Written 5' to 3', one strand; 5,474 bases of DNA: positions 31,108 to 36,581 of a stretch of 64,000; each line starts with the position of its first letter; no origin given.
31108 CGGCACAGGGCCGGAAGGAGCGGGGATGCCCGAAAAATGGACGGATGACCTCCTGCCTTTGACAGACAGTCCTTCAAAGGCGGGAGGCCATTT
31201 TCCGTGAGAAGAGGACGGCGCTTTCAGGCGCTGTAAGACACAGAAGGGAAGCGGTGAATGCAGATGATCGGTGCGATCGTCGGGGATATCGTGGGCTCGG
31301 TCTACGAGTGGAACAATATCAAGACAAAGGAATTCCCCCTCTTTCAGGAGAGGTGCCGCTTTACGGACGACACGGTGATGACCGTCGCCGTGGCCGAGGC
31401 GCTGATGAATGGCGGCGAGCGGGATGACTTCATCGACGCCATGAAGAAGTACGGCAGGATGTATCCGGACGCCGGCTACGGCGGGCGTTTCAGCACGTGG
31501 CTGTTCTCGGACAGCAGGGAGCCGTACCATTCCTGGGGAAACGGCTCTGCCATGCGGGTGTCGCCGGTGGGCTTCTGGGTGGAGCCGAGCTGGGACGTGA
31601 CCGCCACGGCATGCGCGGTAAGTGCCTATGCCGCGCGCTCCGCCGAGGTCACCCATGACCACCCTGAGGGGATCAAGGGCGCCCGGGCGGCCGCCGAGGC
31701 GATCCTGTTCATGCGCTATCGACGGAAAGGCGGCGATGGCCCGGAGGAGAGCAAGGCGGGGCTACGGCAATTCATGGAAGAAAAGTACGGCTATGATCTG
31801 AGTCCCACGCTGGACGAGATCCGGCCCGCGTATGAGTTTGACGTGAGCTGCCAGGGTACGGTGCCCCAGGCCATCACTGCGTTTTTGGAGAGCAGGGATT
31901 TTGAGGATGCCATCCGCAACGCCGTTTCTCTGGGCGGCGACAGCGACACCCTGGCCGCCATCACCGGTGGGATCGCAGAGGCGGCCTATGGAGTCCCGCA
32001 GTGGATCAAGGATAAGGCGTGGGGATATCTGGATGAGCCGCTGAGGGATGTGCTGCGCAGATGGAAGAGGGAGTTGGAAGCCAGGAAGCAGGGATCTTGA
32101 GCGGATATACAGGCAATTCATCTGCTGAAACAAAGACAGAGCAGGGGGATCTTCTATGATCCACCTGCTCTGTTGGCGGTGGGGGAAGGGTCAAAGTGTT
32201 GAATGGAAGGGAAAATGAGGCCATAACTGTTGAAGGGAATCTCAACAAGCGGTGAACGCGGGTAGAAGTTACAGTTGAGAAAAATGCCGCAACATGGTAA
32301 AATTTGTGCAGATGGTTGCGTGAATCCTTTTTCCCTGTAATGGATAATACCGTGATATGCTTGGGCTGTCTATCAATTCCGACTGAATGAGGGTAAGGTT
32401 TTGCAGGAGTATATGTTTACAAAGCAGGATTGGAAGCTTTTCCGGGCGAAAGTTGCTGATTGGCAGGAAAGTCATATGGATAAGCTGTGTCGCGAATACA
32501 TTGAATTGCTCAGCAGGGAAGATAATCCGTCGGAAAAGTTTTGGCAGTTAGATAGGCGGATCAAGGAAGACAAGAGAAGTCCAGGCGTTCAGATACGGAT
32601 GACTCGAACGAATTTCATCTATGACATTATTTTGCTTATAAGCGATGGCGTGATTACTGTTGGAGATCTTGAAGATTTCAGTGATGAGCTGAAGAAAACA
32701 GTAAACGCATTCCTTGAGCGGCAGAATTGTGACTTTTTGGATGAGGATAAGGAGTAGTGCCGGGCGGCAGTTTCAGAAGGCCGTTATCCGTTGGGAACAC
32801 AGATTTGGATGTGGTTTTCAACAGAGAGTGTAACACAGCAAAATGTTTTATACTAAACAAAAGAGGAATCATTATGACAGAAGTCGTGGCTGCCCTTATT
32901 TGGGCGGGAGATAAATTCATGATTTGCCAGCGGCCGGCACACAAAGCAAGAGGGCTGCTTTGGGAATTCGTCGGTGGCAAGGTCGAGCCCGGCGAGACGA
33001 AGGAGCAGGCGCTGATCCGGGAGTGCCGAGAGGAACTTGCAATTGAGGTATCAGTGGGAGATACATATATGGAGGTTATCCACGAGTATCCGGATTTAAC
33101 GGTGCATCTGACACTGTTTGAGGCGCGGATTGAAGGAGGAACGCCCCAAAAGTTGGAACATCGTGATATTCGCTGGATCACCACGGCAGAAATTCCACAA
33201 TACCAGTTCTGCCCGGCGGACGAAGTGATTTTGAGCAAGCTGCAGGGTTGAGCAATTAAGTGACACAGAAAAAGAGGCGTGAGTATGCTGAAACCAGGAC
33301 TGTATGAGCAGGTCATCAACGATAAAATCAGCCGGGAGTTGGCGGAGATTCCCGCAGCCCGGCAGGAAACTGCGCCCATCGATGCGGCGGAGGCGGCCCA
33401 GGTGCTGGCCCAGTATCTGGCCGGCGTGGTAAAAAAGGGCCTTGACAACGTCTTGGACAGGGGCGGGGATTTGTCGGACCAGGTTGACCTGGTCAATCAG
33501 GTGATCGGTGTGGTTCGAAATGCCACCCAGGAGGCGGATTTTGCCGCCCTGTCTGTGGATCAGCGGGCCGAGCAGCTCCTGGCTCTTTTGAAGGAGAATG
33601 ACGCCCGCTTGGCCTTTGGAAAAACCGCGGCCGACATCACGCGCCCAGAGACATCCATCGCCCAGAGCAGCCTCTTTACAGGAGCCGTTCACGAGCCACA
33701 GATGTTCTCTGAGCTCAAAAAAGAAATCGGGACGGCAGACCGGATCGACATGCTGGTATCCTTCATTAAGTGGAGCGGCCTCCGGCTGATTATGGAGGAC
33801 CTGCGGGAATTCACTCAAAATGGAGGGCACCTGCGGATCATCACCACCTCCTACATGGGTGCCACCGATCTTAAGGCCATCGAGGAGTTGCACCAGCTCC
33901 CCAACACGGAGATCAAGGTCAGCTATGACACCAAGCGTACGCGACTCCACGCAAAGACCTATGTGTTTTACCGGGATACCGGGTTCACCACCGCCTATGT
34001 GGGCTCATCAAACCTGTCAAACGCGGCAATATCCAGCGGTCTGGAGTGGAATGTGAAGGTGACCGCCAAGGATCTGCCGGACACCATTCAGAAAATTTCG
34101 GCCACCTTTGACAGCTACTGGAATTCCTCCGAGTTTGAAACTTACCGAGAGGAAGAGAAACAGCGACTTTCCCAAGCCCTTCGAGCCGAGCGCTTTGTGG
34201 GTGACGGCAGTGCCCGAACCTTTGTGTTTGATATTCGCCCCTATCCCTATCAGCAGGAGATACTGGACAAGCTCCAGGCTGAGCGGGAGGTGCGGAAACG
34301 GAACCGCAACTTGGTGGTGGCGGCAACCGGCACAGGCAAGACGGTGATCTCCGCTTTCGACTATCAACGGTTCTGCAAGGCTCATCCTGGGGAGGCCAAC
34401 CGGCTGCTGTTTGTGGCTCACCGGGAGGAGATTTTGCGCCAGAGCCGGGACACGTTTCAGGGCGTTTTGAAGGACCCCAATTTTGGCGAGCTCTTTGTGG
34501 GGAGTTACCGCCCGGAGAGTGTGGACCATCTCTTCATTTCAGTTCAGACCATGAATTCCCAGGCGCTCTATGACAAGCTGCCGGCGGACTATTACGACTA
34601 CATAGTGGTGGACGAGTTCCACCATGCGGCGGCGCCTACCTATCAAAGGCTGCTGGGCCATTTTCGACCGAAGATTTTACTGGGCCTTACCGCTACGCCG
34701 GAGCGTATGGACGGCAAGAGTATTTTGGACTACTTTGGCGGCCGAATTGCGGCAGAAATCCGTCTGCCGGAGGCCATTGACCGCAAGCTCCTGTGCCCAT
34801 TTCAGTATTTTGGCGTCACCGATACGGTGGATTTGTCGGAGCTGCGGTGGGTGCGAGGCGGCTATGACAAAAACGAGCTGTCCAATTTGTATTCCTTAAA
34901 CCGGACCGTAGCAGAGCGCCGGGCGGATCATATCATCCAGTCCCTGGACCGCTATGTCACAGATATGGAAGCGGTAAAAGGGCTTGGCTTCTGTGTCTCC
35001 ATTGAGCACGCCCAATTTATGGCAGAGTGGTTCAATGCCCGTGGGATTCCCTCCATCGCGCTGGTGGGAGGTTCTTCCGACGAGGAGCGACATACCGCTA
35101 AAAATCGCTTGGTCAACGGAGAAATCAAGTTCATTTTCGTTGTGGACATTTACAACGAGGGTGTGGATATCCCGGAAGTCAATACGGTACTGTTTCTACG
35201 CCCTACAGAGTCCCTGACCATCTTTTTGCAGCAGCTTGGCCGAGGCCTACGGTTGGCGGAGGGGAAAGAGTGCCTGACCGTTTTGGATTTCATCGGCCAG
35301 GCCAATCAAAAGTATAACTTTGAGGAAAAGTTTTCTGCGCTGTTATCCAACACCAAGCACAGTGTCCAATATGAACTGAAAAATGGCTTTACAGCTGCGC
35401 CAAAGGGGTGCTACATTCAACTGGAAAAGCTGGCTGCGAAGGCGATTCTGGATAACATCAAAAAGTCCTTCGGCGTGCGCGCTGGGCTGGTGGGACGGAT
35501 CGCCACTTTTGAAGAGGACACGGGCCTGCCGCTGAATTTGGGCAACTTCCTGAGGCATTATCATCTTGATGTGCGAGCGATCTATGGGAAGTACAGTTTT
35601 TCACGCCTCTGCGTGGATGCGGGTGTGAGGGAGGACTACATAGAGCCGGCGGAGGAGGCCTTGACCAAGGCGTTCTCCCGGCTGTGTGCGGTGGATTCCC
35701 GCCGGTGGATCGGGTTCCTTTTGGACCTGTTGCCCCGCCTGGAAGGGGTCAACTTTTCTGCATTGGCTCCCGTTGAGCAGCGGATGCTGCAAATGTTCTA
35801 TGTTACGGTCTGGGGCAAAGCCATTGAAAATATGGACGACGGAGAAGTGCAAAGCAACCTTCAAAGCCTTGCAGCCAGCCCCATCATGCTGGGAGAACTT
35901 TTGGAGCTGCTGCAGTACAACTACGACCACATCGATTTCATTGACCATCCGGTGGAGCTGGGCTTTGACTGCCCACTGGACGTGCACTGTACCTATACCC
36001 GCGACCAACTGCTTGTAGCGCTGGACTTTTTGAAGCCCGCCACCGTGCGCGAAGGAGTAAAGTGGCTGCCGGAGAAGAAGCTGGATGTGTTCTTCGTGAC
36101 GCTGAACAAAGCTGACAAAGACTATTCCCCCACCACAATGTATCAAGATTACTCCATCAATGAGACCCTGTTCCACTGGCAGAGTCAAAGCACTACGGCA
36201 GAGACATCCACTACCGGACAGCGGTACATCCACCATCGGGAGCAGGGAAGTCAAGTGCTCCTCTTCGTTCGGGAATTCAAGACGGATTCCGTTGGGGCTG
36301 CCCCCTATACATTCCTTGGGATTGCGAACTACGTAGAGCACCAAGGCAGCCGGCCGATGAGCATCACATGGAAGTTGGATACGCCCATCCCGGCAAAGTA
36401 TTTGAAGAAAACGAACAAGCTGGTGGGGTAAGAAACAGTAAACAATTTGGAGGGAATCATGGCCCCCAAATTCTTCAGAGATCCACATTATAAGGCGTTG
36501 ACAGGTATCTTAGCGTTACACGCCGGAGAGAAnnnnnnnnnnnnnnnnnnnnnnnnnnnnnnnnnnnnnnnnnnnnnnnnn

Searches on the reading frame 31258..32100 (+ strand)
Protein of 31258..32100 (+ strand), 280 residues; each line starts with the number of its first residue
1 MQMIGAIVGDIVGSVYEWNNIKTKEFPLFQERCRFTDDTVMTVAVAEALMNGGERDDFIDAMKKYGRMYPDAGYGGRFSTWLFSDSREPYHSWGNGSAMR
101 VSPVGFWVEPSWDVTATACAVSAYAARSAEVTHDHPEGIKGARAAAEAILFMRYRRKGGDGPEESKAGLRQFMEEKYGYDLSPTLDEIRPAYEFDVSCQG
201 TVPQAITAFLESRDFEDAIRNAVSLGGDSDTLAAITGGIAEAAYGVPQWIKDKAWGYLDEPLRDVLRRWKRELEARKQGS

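Call 47: search_protein_families(library=pfam, proteins=[window:31258-32100:+], max_evalue=0.001)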
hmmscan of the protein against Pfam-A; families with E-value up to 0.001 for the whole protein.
window:31258-32100:+ (280 aa): 1 family
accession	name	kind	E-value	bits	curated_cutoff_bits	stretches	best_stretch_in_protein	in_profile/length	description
PF03747.19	ADP_ribosyl_GH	-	8.2e-35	121.3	26.2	1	3-248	3-283/287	ADP-ribosylglycohydrolase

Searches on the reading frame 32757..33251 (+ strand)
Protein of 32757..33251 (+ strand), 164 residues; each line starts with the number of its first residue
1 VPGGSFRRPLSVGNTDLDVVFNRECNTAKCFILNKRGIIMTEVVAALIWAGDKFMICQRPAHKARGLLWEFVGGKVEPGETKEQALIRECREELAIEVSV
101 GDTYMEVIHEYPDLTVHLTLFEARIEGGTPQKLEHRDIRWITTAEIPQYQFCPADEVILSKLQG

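Call 47: search_protein_families(library=pfam, proteins=[window:32757-33251:+], max_evalue=0.001)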
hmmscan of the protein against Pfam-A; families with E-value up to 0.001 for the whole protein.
window:32757-33251:+ (164 aa): 2 families
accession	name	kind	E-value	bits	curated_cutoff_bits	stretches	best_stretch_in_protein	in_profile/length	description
PF14815.12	NUDIX_4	-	1.9e-23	82.9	35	1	45-160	2-112/113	NUDIX domain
PF00293.34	NUDIX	-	4.9e-16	59.4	21.1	1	43-157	5-129/134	NUDIX domain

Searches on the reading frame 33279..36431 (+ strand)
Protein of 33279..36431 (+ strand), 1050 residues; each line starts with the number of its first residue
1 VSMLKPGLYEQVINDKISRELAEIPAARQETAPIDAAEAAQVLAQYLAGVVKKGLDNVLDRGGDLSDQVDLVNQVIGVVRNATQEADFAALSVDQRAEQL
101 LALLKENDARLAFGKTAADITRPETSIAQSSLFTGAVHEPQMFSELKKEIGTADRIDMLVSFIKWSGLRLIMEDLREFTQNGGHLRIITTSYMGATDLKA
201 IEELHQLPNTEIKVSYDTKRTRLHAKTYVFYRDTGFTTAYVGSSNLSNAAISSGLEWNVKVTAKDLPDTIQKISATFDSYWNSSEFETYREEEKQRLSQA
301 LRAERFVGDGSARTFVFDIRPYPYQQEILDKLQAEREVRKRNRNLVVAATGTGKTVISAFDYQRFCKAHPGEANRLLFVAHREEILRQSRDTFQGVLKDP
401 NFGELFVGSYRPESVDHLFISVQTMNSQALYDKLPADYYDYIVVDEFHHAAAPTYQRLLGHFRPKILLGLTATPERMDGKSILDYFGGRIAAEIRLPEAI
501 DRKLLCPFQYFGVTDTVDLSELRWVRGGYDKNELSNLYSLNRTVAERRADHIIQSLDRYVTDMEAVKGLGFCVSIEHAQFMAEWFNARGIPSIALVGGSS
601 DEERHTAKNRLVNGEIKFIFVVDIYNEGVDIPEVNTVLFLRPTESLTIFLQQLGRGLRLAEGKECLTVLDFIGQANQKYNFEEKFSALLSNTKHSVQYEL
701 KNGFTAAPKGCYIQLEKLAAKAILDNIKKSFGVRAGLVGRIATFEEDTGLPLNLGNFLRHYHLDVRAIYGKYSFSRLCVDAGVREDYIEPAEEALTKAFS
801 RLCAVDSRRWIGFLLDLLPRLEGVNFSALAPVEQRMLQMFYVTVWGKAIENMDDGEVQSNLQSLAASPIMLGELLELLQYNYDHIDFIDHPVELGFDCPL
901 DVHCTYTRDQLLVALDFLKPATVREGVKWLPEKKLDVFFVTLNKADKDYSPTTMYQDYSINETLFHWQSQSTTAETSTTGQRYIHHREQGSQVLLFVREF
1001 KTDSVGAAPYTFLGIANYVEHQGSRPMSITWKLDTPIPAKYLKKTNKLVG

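Call 47: search_protein_families(library=pfam, proteins=[window:33279-36431:+], max_evalue=0.001)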
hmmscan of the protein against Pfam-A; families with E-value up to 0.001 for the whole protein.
window:33279-36431:+ (1050 aa): 7 families
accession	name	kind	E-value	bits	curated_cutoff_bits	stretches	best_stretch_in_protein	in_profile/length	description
PF04851.21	ResIII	-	2.5e-36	125.5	22.5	1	319-476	2-164/164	Type III restriction enzyme, res subunit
PF11907.13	DUF3427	-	1.7e-22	80.4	27.7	1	897-1040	124-274/280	Domain of unknown function (DUF3427)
PF13091.12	PLDc_2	-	1.9e-12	47.6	27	1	155-281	11-132/132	PLD-like domain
PF00271.37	Helicase_C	-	2.7e-12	47.3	23.5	1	556-659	6-109/110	Helicase conserved C-terminal domain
PF09565.16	RE_NgoFVII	-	4.3e-09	36.3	23.8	1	147-272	10-143/162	NgoFVII restriction endonuclease N-terminal PLD domain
PF18766.7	SWI2_SNF2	-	2.3e-07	31.2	26.7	1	330-520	11-200/221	SWI2/SNF2 ATPase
PF00270.35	DEAD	-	9e-07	29.2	26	1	323-475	2-161/167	DEAD/DEAH box helicase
